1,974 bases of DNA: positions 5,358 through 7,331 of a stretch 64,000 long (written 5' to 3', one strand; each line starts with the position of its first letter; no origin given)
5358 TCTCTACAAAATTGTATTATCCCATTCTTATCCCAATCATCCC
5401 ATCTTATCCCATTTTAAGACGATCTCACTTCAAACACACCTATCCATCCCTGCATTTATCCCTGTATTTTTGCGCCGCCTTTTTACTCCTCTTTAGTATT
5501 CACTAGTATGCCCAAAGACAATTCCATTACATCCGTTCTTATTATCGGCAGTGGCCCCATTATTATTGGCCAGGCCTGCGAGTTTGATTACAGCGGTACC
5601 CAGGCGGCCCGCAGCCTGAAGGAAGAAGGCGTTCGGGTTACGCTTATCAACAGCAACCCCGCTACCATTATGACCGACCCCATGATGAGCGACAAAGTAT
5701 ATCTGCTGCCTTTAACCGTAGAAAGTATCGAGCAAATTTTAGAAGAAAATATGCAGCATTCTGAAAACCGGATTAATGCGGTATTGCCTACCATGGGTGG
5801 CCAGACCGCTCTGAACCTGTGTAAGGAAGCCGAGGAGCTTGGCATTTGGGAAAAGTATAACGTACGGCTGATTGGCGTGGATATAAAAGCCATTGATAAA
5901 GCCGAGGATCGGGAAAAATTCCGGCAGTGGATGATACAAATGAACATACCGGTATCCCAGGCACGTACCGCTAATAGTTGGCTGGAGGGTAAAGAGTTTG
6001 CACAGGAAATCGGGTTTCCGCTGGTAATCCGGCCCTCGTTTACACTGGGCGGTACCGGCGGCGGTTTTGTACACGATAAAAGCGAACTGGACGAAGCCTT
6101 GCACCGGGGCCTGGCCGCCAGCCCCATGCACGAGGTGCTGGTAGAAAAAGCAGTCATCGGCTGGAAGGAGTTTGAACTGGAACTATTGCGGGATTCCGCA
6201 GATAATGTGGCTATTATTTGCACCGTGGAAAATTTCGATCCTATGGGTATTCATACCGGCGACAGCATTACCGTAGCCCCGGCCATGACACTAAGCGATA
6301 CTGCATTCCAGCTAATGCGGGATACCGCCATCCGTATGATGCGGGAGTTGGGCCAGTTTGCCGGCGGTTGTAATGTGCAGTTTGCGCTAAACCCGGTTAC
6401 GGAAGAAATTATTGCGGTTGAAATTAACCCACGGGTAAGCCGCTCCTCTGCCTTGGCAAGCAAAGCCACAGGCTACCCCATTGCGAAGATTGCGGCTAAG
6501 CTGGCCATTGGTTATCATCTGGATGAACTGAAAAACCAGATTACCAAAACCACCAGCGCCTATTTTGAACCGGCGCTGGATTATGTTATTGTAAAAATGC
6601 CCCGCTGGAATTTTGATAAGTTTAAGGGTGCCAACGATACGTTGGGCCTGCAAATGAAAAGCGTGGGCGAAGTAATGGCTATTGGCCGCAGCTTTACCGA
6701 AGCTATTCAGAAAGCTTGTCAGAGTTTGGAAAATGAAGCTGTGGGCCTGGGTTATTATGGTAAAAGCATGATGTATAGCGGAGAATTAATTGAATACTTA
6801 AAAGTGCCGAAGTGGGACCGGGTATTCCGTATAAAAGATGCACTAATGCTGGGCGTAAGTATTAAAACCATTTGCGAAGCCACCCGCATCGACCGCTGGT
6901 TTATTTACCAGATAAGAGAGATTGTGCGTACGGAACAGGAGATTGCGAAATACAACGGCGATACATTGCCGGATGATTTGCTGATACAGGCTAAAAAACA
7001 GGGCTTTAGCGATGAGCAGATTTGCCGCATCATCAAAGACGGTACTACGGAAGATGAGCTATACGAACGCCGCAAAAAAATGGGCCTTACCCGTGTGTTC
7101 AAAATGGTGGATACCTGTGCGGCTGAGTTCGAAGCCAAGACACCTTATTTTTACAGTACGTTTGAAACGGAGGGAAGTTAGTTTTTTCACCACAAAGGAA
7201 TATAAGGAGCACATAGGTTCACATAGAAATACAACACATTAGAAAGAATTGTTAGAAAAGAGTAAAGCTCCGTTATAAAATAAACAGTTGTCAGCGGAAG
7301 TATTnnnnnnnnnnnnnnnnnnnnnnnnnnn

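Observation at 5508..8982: carB split into two intact ORFs at the interdomain linker by a 0.6-kb AT-rich insertion encoding a small membrane protein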

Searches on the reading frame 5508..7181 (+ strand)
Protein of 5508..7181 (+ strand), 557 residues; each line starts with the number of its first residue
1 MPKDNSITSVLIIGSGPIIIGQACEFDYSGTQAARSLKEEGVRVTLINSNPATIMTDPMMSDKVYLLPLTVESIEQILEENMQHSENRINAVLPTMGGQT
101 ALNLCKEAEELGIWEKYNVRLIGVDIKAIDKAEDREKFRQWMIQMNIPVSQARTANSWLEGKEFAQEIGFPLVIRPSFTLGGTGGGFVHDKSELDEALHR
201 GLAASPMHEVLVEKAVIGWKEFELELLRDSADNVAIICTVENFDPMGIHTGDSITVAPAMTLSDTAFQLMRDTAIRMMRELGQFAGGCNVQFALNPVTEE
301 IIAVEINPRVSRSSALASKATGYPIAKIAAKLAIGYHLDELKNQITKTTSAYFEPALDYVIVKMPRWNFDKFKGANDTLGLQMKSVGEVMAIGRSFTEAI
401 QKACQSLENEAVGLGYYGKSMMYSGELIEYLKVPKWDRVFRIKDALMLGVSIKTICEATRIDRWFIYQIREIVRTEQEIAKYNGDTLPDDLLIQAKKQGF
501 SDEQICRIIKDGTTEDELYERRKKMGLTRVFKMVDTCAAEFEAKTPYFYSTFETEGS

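Call 3: search_protein_families(library=pfam, proteins=[window:5508-7181:+], max_evalue=0.01)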
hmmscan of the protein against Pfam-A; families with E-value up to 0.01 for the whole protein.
window:5508-7181:+ (557 aa): 6 families
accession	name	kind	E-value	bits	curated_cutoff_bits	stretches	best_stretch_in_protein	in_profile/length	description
PF02786.22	CPSase_L_D2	-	4.1e-65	219.7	19.8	1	134-340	1-210/211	Carbamoyl-phosphate synthase L chain, ATP binding domain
PF25596.1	CPSase_L_D1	-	7.3e-43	145.6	27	1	8-131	3-118/118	Carbamoyl phosphate synthase preATP-grasp domain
PF02787.25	CPSase_L_D3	-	1.9e-25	89.1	26.6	1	429-508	1-79/80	Carbamoyl-phosphate synthetase large chain, oligomerisation domain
PF02222.28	ATP-grasp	-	1.9e-06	28.1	27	1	142-312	3-165/179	ATP-grasp domain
PF07478.18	Dala_Dala_lig_C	-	0.00011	22.2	24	1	162-308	29-174/204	D-ala D-ala ligase C-terminus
PF13535.11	ATP-grasp_4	-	0.0039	17.2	27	0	169-309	2-151/160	ATP-grasp domain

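Call 4: search_protein_families(library=ncbifam, proteins=[window:5508-7181:+], max_evalue=0.01)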
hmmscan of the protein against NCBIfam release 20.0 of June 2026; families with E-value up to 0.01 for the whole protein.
window:5508-7181:+ (557 aa): 32 families (the best 25 are shown)
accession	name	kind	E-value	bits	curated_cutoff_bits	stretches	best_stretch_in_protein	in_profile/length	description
NF003671.0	PRK05294.1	equivalog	4.7e-250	832.4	599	1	1-554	1-543/1058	carbamoyl-phosphate synthase large subunit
TIGR01369.1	CPSaseII_lrg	equivalog_domain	2.7e-242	806.7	1027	1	2-555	1-545/1052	carbamoyl-phosphate synthase (glutamine-hydrolyzing) large subunit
NF009554.0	PRK12999.1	equivalog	2.2e-16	58.9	965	1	116-348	101-335/1147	pyruvate carboxylase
NF005525.0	PRK07178.1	equivalog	5.9e-16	58.2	768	1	105-348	85-329/471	acetyl-CoA carboxylase biotin carboxylase subunit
TIGR01235.1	pyruv_carbox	equivalog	1.4e-15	56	1114.45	1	113-344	94-327/1143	pyruvate carboxylase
NF006406.0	PRK08654.1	equivalog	4e-15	55.3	739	1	114-347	95-329/499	acetyl-CoA carboxylase biotin carboxylase subunit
NF006286.0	PRK08462.1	equivalog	4.7e-15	55.4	740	1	110-340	93-325/445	acetyl-CoA carboxylase biotin carboxylase subunit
NF004085.0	PRK05586.1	equivalog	4.5e-14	52.2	723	1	113-346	94-329/448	acetyl-CoA carboxylase biotin carboxylase subunit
NF006367.0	PRK08591.1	subfamily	1.5e-13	50.3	597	1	111-346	92-329/451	acetyl-CoA carboxylase biotin carboxylase subunit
NF006287.0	PRK08463.1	equivalog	5.3e-12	45.3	775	1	118-346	98-329/479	acetyl-CoA carboxylase subunit A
NF009402.0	PRK12767.1-1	equivalog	6.9e-12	44.8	218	1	29-317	15-283/329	carbamoyl phosphate synthase-like protein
NF053643.1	Ddl_archaea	equivalog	8.6e-12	44.7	500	1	36-350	17-313/367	putative pseudomurein biosynthesis ATP-grasp protein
TIGR00514.1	accC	equivalog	1.9e-11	43.5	626.5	1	105-345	86-328/449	acetyl-CoA carboxylase biotin carboxylase subunit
NF009471.0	PRK12833.1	equivalog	7.8e-10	37.9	686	1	121-346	105-332/467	acetyl-CoA carboxylase biotin carboxylase subunit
TIGR01205.1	D_ala_D_alaTIGR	subfamily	3.9e-09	35.9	245.65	1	29-308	19-285/318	D-alanine--D-alanine ligase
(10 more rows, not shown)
